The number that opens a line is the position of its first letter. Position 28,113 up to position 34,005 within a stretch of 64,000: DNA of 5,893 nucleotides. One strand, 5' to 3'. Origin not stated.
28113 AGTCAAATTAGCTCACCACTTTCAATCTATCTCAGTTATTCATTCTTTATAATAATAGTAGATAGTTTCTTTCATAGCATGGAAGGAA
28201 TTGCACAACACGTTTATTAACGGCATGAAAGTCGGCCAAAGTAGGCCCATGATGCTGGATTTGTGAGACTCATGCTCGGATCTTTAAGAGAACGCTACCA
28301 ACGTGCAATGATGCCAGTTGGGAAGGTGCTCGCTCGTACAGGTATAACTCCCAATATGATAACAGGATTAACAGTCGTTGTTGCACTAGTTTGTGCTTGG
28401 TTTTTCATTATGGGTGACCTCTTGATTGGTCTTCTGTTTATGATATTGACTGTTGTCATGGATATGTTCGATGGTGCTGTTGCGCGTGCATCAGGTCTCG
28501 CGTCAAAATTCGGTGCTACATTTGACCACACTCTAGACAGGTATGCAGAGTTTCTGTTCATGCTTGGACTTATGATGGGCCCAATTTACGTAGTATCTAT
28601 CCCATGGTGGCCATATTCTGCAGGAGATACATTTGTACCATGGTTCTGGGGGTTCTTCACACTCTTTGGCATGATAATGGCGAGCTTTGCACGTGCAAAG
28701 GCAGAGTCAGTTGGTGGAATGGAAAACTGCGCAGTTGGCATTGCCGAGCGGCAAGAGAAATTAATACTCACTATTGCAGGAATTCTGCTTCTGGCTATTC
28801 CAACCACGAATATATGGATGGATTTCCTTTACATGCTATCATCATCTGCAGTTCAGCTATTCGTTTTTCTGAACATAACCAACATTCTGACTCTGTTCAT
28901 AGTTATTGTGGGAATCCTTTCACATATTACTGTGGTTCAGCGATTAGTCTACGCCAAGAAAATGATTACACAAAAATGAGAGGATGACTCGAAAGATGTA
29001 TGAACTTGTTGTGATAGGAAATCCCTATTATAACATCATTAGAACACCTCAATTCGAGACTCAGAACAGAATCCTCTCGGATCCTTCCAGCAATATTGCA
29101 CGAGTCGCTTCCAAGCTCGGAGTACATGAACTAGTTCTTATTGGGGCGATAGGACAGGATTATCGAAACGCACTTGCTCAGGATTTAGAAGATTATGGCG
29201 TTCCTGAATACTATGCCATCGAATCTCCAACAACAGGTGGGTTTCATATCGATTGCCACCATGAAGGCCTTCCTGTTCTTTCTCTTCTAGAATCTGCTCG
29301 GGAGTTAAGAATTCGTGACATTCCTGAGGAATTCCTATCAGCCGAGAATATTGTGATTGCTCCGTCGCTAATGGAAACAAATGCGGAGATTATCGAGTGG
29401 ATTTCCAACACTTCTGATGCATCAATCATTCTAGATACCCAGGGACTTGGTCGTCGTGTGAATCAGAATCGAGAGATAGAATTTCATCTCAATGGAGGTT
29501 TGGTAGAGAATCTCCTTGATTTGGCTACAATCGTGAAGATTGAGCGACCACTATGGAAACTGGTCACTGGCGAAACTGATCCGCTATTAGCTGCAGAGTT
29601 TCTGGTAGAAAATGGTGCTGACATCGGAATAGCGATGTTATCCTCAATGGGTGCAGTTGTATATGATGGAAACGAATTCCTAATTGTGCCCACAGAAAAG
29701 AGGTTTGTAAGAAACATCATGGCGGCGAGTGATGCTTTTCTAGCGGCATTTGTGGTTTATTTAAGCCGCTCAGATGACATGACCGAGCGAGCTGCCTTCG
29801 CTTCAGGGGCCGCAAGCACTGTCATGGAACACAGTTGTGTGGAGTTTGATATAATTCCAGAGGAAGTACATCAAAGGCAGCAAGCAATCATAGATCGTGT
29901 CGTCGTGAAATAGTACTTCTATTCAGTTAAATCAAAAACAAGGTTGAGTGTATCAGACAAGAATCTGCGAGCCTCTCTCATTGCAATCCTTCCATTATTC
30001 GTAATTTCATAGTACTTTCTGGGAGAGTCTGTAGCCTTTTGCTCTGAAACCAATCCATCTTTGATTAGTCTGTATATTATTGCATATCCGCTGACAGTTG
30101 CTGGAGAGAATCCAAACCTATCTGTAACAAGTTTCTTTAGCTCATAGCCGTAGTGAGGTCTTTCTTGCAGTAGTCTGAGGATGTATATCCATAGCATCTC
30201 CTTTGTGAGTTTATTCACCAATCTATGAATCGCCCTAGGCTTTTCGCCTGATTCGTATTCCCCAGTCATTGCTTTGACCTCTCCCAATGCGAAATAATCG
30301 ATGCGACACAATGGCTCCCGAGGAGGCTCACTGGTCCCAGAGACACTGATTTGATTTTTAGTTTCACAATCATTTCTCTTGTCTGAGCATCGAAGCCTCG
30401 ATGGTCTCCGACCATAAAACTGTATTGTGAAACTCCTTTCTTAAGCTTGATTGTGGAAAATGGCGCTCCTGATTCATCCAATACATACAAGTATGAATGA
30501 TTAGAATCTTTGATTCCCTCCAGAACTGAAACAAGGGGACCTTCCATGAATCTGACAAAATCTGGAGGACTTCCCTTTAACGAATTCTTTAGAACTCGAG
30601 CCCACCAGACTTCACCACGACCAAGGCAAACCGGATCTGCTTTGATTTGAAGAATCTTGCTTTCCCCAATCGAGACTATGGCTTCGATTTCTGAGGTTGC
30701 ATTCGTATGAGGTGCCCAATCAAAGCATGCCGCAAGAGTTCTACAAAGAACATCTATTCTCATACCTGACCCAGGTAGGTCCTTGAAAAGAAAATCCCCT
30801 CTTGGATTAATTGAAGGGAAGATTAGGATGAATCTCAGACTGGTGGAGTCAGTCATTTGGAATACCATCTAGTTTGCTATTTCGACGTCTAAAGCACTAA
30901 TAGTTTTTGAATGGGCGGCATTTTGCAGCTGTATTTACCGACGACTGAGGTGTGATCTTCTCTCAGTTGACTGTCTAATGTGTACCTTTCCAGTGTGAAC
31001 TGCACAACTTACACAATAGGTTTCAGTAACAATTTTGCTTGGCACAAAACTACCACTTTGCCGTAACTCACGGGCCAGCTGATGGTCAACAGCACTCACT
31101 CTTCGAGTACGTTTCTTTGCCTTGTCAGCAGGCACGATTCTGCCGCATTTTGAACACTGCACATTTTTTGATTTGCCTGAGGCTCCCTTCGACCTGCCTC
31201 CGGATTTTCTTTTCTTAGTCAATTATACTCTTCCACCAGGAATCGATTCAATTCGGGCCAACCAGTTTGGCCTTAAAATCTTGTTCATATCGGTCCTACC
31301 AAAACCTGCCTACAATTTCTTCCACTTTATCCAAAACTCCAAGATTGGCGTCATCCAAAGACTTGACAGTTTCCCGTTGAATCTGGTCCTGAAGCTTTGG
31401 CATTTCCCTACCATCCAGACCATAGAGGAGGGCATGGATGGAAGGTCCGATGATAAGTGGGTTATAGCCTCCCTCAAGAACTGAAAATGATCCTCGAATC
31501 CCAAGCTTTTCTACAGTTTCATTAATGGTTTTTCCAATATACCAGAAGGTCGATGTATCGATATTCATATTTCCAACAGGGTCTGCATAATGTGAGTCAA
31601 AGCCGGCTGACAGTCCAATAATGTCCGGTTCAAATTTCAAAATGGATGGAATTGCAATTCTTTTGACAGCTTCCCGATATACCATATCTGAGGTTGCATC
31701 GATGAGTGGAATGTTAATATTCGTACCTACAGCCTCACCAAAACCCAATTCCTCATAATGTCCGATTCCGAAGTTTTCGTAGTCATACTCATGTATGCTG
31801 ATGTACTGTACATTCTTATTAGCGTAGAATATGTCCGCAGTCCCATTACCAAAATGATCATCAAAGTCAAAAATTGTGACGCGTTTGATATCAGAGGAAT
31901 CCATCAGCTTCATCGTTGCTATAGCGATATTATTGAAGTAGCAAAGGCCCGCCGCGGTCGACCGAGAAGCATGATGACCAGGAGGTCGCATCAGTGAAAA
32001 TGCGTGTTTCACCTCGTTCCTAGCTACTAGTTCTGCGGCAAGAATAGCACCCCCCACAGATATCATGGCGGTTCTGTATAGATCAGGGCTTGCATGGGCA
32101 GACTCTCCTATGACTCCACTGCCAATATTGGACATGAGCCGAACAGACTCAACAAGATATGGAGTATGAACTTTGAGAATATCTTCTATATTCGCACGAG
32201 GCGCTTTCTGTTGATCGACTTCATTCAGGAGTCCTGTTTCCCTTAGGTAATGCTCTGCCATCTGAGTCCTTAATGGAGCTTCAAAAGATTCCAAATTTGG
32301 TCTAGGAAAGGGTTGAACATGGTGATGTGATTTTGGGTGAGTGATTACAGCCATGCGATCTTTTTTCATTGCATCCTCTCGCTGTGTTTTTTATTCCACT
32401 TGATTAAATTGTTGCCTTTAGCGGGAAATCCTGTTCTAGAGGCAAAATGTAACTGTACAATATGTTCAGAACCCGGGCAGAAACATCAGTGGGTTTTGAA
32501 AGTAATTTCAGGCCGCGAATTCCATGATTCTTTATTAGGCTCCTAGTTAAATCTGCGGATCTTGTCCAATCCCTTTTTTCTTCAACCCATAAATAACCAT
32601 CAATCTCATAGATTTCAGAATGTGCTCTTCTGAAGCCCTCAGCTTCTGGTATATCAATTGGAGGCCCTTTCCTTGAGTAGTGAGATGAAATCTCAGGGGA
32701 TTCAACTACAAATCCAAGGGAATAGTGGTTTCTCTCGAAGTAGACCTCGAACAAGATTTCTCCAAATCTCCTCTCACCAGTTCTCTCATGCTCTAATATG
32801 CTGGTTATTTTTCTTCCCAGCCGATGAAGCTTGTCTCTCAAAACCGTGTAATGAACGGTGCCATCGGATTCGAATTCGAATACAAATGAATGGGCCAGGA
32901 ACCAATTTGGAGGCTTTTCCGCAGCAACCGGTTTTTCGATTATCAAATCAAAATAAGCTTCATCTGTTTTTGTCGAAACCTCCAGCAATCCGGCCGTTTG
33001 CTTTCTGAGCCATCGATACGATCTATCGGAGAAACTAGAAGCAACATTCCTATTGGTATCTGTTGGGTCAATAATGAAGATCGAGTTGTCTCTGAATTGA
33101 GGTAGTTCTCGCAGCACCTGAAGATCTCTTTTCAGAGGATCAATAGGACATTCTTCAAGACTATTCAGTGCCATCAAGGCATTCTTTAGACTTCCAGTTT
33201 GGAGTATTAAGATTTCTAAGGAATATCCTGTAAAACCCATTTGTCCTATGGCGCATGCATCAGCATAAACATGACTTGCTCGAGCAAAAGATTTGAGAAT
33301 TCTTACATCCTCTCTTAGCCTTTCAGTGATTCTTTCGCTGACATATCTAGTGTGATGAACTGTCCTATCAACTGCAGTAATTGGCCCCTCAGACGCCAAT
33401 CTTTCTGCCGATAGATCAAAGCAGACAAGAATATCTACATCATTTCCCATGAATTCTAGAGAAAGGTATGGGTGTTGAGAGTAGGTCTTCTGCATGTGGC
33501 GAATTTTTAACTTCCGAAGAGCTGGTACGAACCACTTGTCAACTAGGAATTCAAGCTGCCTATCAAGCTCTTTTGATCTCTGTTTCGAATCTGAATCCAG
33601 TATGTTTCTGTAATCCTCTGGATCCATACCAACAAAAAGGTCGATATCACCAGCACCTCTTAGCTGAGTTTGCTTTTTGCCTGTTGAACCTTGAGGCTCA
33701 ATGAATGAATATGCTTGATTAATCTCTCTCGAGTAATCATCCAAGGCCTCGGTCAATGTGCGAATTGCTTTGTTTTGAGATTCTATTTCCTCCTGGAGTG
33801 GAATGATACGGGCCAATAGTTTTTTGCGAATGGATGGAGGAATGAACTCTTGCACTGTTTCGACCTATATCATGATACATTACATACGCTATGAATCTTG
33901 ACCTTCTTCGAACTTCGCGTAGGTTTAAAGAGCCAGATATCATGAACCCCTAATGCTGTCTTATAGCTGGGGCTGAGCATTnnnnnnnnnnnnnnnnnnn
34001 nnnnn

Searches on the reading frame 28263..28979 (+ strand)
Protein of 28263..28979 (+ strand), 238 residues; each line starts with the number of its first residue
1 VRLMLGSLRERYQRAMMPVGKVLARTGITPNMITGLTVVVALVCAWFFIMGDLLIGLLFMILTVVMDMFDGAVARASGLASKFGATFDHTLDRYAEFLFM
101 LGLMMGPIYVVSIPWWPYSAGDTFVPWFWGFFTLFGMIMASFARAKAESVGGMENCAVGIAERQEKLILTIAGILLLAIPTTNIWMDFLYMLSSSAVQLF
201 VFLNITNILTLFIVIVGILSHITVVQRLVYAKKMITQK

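Call 46: search_protein_families(library=pfam, proteins=[window:28263-28979:+], max_evalue=0.00001)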
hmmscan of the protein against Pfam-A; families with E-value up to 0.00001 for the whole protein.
window:28263-28979:+ (238 aa): 1 family
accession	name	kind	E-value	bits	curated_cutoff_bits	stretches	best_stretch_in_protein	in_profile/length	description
PF01066.26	CDP-OH_P_transf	-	9.4e-13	49.3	22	1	29-187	3-146/152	CDP-alcohol phosphatidyltransferase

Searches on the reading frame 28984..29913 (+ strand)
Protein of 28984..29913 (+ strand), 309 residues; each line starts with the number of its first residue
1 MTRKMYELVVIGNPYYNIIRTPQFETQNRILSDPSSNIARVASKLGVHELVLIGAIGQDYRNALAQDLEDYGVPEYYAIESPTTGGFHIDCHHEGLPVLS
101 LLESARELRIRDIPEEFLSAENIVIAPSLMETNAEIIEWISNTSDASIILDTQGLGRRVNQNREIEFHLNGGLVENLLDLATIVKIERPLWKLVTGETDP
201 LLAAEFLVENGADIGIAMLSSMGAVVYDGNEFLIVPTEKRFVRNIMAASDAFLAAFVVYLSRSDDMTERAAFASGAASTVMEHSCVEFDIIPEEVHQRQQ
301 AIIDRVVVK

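Call 46: search_protein_families(library=pfam, proteins=[window:28984-29913:+], max_evalue=0.00001)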
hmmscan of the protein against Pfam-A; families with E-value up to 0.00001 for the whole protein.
window:28984-29913:+ (309 aa): 1 family
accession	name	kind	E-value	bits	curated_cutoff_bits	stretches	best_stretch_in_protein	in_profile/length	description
PF00294.29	PfkB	-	3.2e-14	53.4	25.8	1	174-284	177-293/302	pfkB family carbohydrate kinase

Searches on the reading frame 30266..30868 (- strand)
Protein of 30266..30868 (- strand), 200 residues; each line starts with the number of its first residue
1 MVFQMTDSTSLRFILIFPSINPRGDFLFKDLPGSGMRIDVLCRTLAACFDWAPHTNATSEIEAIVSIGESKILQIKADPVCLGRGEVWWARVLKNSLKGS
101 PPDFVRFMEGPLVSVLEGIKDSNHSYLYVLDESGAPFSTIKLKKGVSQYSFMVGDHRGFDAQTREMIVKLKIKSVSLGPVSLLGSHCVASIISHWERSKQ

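Call 47: search_protein_families(library=pfam, proteins=[window:30266-30868:-], max_evalue=0.00001)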
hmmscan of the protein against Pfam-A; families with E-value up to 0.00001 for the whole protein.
window:30266-30868:- (200 aa): 1 family
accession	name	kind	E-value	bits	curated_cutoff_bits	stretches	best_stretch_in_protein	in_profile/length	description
PF04013.17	Methyltrn_RNA_2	-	4.1e-15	56.5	25.5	1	13-194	4-192/198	Putative SAM-dependent RNA methyltransferase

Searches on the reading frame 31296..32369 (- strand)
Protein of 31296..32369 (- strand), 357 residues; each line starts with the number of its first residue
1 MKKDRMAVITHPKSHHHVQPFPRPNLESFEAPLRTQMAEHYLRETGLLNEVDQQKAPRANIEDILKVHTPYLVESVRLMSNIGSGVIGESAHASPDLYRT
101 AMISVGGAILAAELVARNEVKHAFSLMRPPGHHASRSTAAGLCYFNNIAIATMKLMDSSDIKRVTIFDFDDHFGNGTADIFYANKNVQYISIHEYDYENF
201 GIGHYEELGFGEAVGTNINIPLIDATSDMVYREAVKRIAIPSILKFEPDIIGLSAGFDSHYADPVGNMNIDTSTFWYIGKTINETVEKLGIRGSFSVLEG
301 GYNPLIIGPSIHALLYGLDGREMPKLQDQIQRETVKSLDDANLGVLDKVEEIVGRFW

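Call 47: search_protein_families(library=pfam, proteins=[window:31296-32369:-], max_evalue=0.00001)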
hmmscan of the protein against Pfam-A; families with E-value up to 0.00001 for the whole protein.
window:31296-32369:- (357 aa): 1 family
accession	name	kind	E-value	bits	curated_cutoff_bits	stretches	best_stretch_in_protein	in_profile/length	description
PF00850.24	Hist_deacetyl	-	2.6e-71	240.9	27.9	1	30-314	3-294/298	Histone deacetylase domain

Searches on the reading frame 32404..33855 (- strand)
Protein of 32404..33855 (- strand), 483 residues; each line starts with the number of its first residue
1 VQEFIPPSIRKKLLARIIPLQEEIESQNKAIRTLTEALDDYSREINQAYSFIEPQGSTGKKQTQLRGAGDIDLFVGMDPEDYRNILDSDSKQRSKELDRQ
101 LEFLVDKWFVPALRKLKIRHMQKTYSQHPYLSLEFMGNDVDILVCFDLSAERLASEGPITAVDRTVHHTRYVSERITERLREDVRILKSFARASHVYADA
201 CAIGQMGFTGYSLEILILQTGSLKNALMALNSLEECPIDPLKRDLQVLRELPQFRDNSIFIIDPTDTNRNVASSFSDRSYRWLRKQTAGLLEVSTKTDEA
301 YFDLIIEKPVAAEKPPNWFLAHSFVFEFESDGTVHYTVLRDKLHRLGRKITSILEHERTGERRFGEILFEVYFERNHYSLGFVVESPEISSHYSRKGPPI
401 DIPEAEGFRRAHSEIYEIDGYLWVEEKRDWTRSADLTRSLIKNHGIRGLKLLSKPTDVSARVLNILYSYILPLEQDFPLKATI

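Call 47: search_protein_families(library=pfam, proteins=[window:32404-33855:-], max_evalue=0.00001)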
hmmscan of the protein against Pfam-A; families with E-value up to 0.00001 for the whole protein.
window:32404-33855:- (483 aa): 1 family
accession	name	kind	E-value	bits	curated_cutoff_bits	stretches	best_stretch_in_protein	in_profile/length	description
PF09249.16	tRNA_NucTransf2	-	3.8e-15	56.6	27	1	182-289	1-102/113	tRNA nucleotidyltransferase, second domain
